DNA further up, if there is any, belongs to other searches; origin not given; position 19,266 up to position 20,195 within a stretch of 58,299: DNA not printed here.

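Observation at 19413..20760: Second, diverged copy of the same two-gene module at the promoter-proximal end of the operon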

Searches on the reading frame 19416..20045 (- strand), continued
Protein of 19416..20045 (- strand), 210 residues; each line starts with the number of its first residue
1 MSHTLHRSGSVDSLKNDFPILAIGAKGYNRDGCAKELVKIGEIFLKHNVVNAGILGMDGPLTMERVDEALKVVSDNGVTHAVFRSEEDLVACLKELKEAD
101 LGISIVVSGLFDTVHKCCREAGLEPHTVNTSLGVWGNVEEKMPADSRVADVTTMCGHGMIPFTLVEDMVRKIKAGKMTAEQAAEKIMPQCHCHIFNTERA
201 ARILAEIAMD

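Call 26: search_protein_families(library=pfam, proteins=[L007:8525-9979:+, L057:7864-9984:+, L072:7387-9510:+, L076:713-2839:+, L078:7865-9985:+], max_evalue=0.001)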
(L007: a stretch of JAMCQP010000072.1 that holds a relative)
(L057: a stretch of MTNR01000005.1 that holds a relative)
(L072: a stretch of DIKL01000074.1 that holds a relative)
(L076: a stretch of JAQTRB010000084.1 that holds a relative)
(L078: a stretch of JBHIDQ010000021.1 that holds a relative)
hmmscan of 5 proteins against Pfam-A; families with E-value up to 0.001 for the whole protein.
L007:8525-9979:+ (485 aa): 8 families
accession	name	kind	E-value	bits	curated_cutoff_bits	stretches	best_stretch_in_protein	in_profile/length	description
PF14697.11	Fer4_21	-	5.2e-07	30.1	35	1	247-298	2-56/59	4Fe-4S dicluster domain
PF00037.32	Fer4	-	6.7e-07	29.3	21.1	1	247-268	2-23/24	4Fe-4S binding domain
PF12838.12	Fer4_7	-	7.9e-06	26.7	27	1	253-298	2-52/52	4Fe-4S dicluster domain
PF12837.12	Fer4_6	-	2.3e-05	24.5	25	1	246-268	2-24/24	4Fe-4S binding domain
PF13183.11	Fer4_8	-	8.4e-05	23.5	27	0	249-265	50-66/68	4Fe-4S dicluster domain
PF12797.12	Fer4_2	-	0.00011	22.4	24.5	1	246-264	3-21/22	4Fe-4S binding domain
PF13237.11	Fer4_10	-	0.00012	22.3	25.5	0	246-290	2-50/53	4Fe-4S dicluster domain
PF13484.11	Fer4_16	-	0.00038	21.6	30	0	253-283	2-30/66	4Fe-4S double cluster binding domain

L057:7864-9984:+ (707 aa): 20 families
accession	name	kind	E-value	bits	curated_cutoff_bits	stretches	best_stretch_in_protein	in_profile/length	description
PF07992.20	Pyr_redox_2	-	3.9e-36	125.4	26.1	1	148-439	2-291/291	Pyridine nucleotide-disulphide oxidoreductase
PF14691.11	Fer4_20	-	1.8e-19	70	25.8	2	55-130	29-107/113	Dihydroprymidine dehydrogenase domain II, 4Fe-4S cluster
PF00070.33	Pyr_redox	-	1.9e-14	54.3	22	2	148-224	1-68/82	Pyridine nucleotide-disulphide oxidoreductase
PF01266.30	DAO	-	5.5e-12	46.3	27.9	1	148-183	1-37/353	FAD dependent oxidoreductase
PF13738.12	Pyr_redox_3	-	7.9e-12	45.5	30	1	232-321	127-220/305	Pyridine nucleotide-disulphide oxidoreductase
PF13450.12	NAD_binding_8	-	1.5e-11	44.8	21.9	1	151-185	1-35/68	NAD(P)-binding Rossmann-like domain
PF01262.27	AlaDh_PNT_C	-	7.7e-07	29.2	23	0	275-310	29-63/214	Alanine dehydrogenase/PNT, C-terminal domain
PF00037.32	Fer4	-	1e-06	28.7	21.1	1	3-25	2-24/24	4Fe-4S binding domain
PF12838.12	Fer4_7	-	4.4e-06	27.5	27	1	9-46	2-46/52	4Fe-4S dicluster domain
PF03486.20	HI0933_like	-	5.5e-06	26.5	50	0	148-182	2-36/244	HI0933-like protein Rossmann domain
PF13237.11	Fer4_10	-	7.7e-06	26.2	25.5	1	4-46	4-50/53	4Fe-4S dicluster domain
PF01946.23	Thi4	-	1.6e-05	24.7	26.2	1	149-186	20-58/235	Thi4 family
PF14697.11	Fer4_21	-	1.8e-05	25.2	35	1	4-45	3-48/59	4Fe-4S dicluster domain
PF01593.30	Amino_oxidase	-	4e-05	23.5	19.8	1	157-183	2-28/443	Flavin containing amine oxidoreductase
PF13187.11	Fer4_9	-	0.00019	21.8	27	1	8-46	1-45/52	4Fe-4S dicluster domain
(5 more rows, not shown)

L072:7387-9510:+ (708 aa): 22 families
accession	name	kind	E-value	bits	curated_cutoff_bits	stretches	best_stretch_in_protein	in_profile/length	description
PF07992.20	Pyr_redox_2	-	4.1e-29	102.4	26.1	1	47-337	2-291/291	Pyridine nucleotide-disulphide oxidoreductase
PF14691.11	Fer4_20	-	9.8e-21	74.1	25.8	1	389-474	2-86/113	Dihydroprymidine dehydrogenase domain II, 4Fe-4S cluster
PF00070.33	Pyr_redox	-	1e-11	45.6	22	1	175-225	1-49/82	Pyridine nucleotide-disulphide oxidoreductase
PF12838.12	Fer4_7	-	6.7e-11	42.9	27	1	473-520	2-52/52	4Fe-4S dicluster domain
PF13187.11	Fer4_9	-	5.7e-10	39.5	27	1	472-520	1-51/52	4Fe-4S dicluster domain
PF13738.12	Pyr_redox_3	-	7e-09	35.8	30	1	172-318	163-302/305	Pyridine nucleotide-disulphide oxidoreductase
PF13450.12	NAD_binding_8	-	1.5e-08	35.2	21.9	1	50-85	1-36/68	NAD(P)-binding Rossmann-like domain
PF13237.11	Fer4_10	-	2.8e-07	30.8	25.5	1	471-513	7-51/53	4Fe-4S dicluster domain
PF12797.12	Fer4_2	-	1.2e-06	28.5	24.5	0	497-518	3-22/22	4Fe-4S binding domain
PF01266.30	DAO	-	1.7e-06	28.2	27.9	1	47-77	1-31/353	FAD dependent oxidoreductase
PF12837.12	Fer4_6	-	2.1e-06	27.9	25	0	497-521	2-24/24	4Fe-4S binding domain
PF13534.11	Fer4_17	-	6.8e-06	27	22.2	0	472-494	1-23/61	4Fe-4S dicluster domain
PF12831.13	FAD_oxidored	-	1.2e-05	25.2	27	1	48-84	2-38/416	FAD dependent oxidoreductase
PF13183.11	Fer4_8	-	2.3e-05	25.3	27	0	408-486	2-67/68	4Fe-4S dicluster domain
PF01946.23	Thi4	-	2.7e-05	24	26.2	1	47-84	19-57/235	Thi4 family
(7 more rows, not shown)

L076:713-2839:+ (709 aa): 19 families
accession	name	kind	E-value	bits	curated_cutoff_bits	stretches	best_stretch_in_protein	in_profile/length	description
PF07992.20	Pyr_redox_2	-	8.2e-30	104.6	26.1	1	46-337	1-291/291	Pyridine nucleotide-disulphide oxidoreductase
PF14691.11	Fer4_20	-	5.3e-20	71.7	25.8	1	389-474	2-86/113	Dihydroprymidine dehydrogenase domain II, 4Fe-4S cluster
PF00070.33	Pyr_redox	-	2e-11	44.7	22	1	175-225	1-49/82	Pyridine nucleotide-disulphide oxidoreductase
PF13738.12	Pyr_redox_3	-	1.3e-09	38.1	30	1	162-318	154-302/305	Pyridine nucleotide-disulphide oxidoreductase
PF12838.12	Fer4_7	-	2.4e-09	37.9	27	1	473-521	2-52/52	4Fe-4S dicluster domain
PF13450.12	NAD_binding_8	-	2.8e-09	37.5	21.9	1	50-85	1-36/68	NAD(P)-binding Rossmann-like domain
PF13187.11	Fer4_9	-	2.4e-07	31.1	27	1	472-521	1-51/52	4Fe-4S dicluster domain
PF13237.11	Fer4_10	-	1.1e-06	28.9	25.5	1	471-514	7-51/53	4Fe-4S dicluster domain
PF12831.13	FAD_oxidored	-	1.2e-06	28.6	27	1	48-85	2-39/416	FAD dependent oxidoreductase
PF01266.30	DAO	-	1.9e-06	28.1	27.9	1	47-77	1-31/353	FAD dependent oxidoreductase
PF12797.12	Fer4_2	-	4e-06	26.9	24.5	0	497-519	2-22/22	4Fe-4S binding domain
PF01946.23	Thi4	-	5.6e-06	26.2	26.2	1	47-85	19-58/235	Thi4 family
PF12837.12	Fer4_6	-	6.2e-06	26.4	25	0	471-488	7-24/24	4Fe-4S binding domain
PF01593.30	Amino_oxidase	-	1.9e-05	24.6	19.8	1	56-84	2-30/443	Flavin containing amine oxidoreductase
PF13183.11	Fer4_8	-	8.6e-05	23.4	27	0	408-486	2-67/68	4Fe-4S dicluster domain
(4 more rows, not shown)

L078:7865-9985:+ (707 aa): 20 families
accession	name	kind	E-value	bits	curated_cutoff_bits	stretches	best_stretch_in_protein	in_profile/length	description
PF07992.20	Pyr_redox_2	-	2.7e-34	119.4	26.1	1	149-439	2-291/291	Pyridine nucleotide-disulphide oxidoreductase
PF14691.11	Fer4_20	-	1e-19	70.8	25.8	2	57-131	30-107/113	Dihydroprymidine dehydrogenase domain II, 4Fe-4S cluster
PF00070.33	Pyr_redox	-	2.3e-16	60.5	22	2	149-224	1-67/82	Pyridine nucleotide-disulphide oxidoreductase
PF13738.12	Pyr_redox_3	-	1.3e-14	54.6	30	1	233-350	127-249/305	Pyridine nucleotide-disulphide oxidoreductase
PF01266.30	DAO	-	4.9e-14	53.1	27.9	1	149-184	1-37/353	FAD dependent oxidoreductase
PF13450.12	NAD_binding_8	-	9.7e-12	45.4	21.9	1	152-187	1-36/68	NAD(P)-binding Rossmann-like domain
PF12831.13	FAD_oxidored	-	1.6e-08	34.7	27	1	150-187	2-39/416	FAD dependent oxidoreductase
PF01262.27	AlaDh_PNT_C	-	1.9e-08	34.5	23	0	277-311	30-63/214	Alanine dehydrogenase/PNT, C-terminal domain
PF03486.20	HI0933_like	-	9.6e-08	32.2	50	1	149-183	2-36/244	HI0933-like protein Rossmann domain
PF01593.30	Amino_oxidase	-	5.5e-07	29.7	19.8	1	158-186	2-30/443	Flavin containing amine oxidoreductase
PF00890.30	FAD_binding_2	-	4.1e-06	26.7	20.4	1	150-184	2-36/414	FAD binding domain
PF01946.23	Thi4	-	4.6e-06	26.5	26.2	1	150-213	20-83/235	Thi4 family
PF00037.32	Fer4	-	7e-06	26.1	21.1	1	4-26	2-24/24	4Fe-4S binding domain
PF13237.11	Fer4_10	-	1.3e-05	25.5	25.5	1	3-47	2-50/53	4Fe-4S dicluster domain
PF13241.12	NAD_binding_7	-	2e-05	25.6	22.1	0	275-340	7-74/104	Putative NAD(P)-binding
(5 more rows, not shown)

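Call 38: find_encoding_contigs(protein=P0015, flank=10000, max_places=3)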
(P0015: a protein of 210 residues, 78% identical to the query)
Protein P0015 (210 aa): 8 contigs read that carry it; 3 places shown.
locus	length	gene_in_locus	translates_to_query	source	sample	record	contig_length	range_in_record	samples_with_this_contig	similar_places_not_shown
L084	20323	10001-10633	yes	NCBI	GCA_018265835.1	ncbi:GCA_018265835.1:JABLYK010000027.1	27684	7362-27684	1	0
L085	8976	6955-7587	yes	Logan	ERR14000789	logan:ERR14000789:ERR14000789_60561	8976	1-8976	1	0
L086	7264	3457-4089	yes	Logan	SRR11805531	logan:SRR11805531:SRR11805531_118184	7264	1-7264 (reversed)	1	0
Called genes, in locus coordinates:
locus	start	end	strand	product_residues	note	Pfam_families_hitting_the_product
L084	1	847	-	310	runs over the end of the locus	PF00892:EamA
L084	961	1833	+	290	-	PF00126:HTH_1, PF03466:LysR_substrate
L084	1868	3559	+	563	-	PF01432:Peptidase_M3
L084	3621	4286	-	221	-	PF05063:MT-A70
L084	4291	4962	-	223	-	PF09195:Endonuc-BglII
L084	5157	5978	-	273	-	PF00950:ABC-3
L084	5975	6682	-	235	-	PF00005:ABC_tran, PF02463:SMC_N (faint), PF13304:AAA_21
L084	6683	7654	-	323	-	PF01297:ZnuA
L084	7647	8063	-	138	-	PF01475:FUR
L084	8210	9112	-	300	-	PF00126:HTH_1, PF03466:LysR_substrate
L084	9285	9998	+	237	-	PF00037:Fer4 (weak), PF12797:Fer4_2 (faint), PF12837:Fer4_6 (faint), PF12838:Fer4_7 (weak), PF13237:Fer4_10 (faint), PF13484:Fer4_16 (faint), PF14697:Fer4_21 (weak)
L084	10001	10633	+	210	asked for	-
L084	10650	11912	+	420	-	PF03600:CitMHS, PF07158:MatC_N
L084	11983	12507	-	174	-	PF02559:CarD_TRCF_RID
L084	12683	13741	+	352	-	PF03547:Mem_trans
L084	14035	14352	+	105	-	PF03551:PadR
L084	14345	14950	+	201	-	PF22564:HAAS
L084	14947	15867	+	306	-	PF13349:DUF4097, PF10988:DUF2807 (weak), PF13349:DUF4097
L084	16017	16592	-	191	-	PF12844:HTH_19, PF13560:HTH_31, PF01381:HTH_3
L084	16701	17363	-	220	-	PF19546:DUF6070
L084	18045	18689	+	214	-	PF03458:Gly_transporter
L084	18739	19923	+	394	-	PF05958:tRNA_U5-meth_tr, PF03602:Cons_hypoth95, PF05175:MTS (weak), PF06325:PrmA (weak), PF09445:Methyltransf_15 (weak), PF13649:Methyltransf_25 (weak), PF13847:Methyltransf_31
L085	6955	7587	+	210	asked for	-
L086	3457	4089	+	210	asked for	-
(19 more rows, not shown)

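Call 39: predict_structure(alignment_id=A4)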
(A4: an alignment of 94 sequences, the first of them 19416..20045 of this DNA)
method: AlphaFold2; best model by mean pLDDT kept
length: 210 residues; sequences in the alignment: 94
mean_pLDDT: 94.1   pTM: 0.89
mean pLDDT of the five models: 94.1, 93.6, 93.5, 93.4, 93.1
residues with pLDDT >= 90: 186; 70-90: 19; 50-70: 4; < 50: 1
segments of 3 or more residues with pLDDT < 50: none
pLDDT, mean of each block of 10 residues (from residue 1): 70 94 95 98 98 95 98 96 97 98 95 95 87 88 95 91 98 99 97 95 97
secondary structure, 60 per line:
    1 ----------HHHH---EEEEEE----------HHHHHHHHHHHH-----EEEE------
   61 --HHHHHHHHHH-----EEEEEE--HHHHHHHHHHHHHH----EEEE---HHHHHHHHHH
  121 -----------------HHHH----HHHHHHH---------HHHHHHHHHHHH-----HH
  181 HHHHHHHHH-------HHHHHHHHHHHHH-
elements in order: H11-14 E18-23 H34-45 E51-54 H63-72 E78-83 H86-99 E104-107 H111-120 H138-141 H146-152 H162-173 H179-189 H197-209

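Call 43: fold_search(model_id=the predicted structure, library=pdb)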
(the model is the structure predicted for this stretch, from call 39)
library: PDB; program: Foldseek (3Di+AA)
matches with E <= 10: 1055; with E <= 0.001: 0
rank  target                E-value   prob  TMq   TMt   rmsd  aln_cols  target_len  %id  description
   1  2xli_A                2.9e-02  0.91  0.27  0.32   6.8       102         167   12  Crystal structure of the Csy4-crRNA complex, monoclinic form (released 2010-09-22)
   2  7mn1_MODEL_1_A        3.1e-02  0.91  0.27  0.50   8.7        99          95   17  Rules for designing protein fold switches and their implications for the folding code (released 2022-05-18)
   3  3bf4_A                3.3e-02  0.90  0.27  0.44   8.1       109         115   10  Crystal structure of an ethd-like protein (reut_b5694) from ralstonia eutropha jmp134 at 2.10 A resolution (released 2007-12-04)
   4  9ir1_A                4.4e-02  0.85  0.26  0.38   9.2       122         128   10  Crystal structure of CTB10-M40BpA (released 2025-07-16)
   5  2xlj_A                4.6e-02  0.75  0.25  0.28   7.1       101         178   10  Crystal structure of the Csy4-crRNA complex, hexagonal form (released 2010-09-22)
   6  9ipr_B                5.5e-02  0.75  0.25  0.37   9.1       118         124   10  Crystal structure of CTB10-M1 (released 2025-05-14)
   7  2dcl_B                5.8e-02  0.93  0.26  0.51   9.5       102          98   14  Structure of PH1503 protein from Pyrococcus Horikoshii OT3 (released 2006-07-08)
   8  9iwu_B                6.5e-02  0.75  0.25  0.36   8.5       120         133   10  CTB10-PE3.0-(R)-1g complex (released 2025-07-30)
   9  9iku_F                6.9e-02  0.75  0.25  0.38   8.1       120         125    8  Crystal structure of Se-Met CTB10 (released 2025-05-14)
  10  1rjj_MODEL_1_A        6.9e-02  0.60  0.26  0.42   8.5       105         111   15  Solution structure of a homodimeric hypothetical protein, At5g22580, a structural genomics target from Arabido (released 2003-12-09)
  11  9gs9_H                6.9e-02  0.44  0.24  0.25  20.5       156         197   11  Tn7016 PseCAST QCascade (released 2024-10-16)
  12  5xzt_D                7.3e-02  0.72  0.26  0.44   8.4       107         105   15  C-terminal peptide depleted mutant of hydroxynitrile lyase from Passiflora edulis (PeHNL) (released 2017-11-22)
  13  2cz4_C                7.7e-02  0.92  0.26  0.53   7.5        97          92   13  Crystal structure of a putative PII-like signaling protein (TTHA0516) from Thermus thermophilus HB8 (released 2006-01-10)
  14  2cz4_A                7.7e-02  0.90  0.27  0.50   7.7        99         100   15  Crystal structure of a putative PII-like signaling protein (TTHA0516) from Thermus thermophilus HB8 (released 2006-01-10)
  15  3hfk_C                7.7e-02  0.75  0.27  0.44   8.5       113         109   12  Crystal structure of 4-methylmuconolactone methylisomerase (H52A) in complex with 4-methylmuconolactone (released 2009-09-29)
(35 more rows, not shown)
